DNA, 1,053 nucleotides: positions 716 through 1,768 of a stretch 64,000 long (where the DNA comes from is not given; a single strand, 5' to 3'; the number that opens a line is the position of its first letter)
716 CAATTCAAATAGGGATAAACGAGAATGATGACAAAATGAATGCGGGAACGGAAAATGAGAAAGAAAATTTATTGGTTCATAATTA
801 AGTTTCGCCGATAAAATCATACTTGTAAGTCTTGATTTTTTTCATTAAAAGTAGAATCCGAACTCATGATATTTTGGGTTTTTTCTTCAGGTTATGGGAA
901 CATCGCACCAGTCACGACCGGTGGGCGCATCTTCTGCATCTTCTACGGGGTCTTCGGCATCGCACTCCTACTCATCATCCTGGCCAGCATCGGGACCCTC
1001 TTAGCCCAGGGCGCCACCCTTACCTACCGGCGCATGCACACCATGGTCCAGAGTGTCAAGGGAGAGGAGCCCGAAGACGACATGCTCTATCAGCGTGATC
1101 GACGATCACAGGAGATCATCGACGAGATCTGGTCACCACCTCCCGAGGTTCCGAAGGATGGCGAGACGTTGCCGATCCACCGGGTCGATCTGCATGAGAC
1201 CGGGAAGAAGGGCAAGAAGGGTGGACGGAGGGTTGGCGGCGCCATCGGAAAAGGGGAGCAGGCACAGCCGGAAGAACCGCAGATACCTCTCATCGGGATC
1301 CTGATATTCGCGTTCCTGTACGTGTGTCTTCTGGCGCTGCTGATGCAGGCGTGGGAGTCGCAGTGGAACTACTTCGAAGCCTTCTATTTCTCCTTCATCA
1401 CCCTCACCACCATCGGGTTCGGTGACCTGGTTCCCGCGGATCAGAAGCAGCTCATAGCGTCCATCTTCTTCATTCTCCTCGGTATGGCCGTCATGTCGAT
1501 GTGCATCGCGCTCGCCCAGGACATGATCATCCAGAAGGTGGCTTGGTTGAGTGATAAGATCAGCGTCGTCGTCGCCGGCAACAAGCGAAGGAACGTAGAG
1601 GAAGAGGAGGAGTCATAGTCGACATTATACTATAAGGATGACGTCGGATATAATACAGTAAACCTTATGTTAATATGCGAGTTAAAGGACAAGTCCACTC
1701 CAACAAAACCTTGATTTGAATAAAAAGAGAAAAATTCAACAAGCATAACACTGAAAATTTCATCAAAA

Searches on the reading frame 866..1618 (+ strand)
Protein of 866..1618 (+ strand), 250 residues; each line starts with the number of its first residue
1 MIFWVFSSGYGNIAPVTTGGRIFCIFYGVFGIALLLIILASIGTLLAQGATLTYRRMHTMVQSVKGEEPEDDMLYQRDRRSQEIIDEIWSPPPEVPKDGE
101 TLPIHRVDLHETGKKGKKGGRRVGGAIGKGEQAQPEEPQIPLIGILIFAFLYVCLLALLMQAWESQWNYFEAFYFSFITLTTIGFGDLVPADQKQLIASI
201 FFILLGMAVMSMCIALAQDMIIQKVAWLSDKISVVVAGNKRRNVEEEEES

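Call 18: find_encoding_contigs(protein=window:866-1618:+, flank=2000, max_places=4)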
Protein window:866-1618:+ (250 aa): no gene with exactly this product is on record in the collection.

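Call 19: find_homologous_proteins(query=window:866-1615:+)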
Query window:866-1615:+ (250 aa): 226 proteins with E <= 0.001 among 1107 candidates; the best 120 are listed.
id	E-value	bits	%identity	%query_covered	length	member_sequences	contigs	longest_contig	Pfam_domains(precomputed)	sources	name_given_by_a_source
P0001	3.5e-157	539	100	97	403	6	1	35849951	PF00520.38,PF07885.23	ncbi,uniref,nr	ncbi:potassium channel subfamily K member 15-like [Lytechinus variegatus]|uniref:potassium channel s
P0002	1.4e-99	351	67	97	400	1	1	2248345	PF00520.38,PF07885.23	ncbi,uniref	ncbi:potassium channel subfamily K member 18-like isoform X2 [Diadema antillarum]|uniref:potassium c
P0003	4.9e-87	309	56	100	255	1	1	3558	PF00520.38,PF07885.23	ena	-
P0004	3.1e-81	290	58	96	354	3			PF00520.38,PF07885.23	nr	nr:TWiK family of potassium channels protein 7-like [Lytechinus pictus]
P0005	1.5e-70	256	56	89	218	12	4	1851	PF00520.38,PF07885.23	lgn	-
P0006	1.5e-70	255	49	93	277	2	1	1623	PF00520.38,PF07885.23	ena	-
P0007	7.5e-70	253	49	93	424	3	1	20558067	PF00520.38,PF07885.23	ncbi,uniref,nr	ncbi:TWiK family of potassium channels protein 7-like [Asterias rubens]|uniref:TWiK family of potass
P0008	2.0e-67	245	47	93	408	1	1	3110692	PF00520.38,PF07885.23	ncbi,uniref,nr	ncbi:TWiK family of potassium channels protein 7-like isoform X2 [Acanthaster planci]|uniref:TWiK fa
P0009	3.6e-66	241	47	93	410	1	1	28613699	PF00520.38,PF07885.23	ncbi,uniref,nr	ncbi:TWiK family of potassium channels protein 7-like isoform X2 [Patiria miniata]|uniref:Potassium 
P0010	3.9e-65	238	48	94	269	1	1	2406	PF00520.38,PF07885.23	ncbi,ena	-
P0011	5.1e-64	234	51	91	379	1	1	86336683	PF00520.38,PF07885.23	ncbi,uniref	ncbi:TWiK family of potassium channels protein 7-like [Amphiura filiformis]|uniref:TWiK family of po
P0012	3.1e-62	228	46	86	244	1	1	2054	PF00520.38,PF07885.23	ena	-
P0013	5.7e-61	224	47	94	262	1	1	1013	PF00520.38,PF07885.23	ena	-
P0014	1.0e-58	217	47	93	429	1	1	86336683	PF00520.38,PF07885.23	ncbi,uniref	ncbi:potassium channel subfamily K member 18-like isoform X2 [Amphiura filiformis]|uniref:potassium 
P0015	8.1e-58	214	47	93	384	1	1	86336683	PF00520.38,PF07885.23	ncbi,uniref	ncbi:potassium channel subfamily K member 18-like isoform X3 [Amphiura filiformis]|uniref:potassium 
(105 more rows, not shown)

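Call 40: find_encoding_contigs(protein=P0001, flank=10000, max_places=3)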
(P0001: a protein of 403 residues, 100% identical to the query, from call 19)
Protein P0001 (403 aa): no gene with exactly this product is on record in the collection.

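Call 54: search_protein_families(library=pfam, proteins=[window:866-1615:+], max_evalue=0.01)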
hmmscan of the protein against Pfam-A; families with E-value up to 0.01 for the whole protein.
window:866-1615:+ (250 aa): 3 families
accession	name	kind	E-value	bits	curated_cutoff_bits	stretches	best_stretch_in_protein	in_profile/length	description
PF07885.22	Ion_trans_2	-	1.6e-28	98.8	22.5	2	142-222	3-78/79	Ion channel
PF00520.37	Ion_trans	-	1.7e-07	31.1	25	1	145-221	136-233/241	Ion transport protein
PF01032.23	FecCD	-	0.0033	17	26.5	1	142-239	76-169/311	FecCD transport family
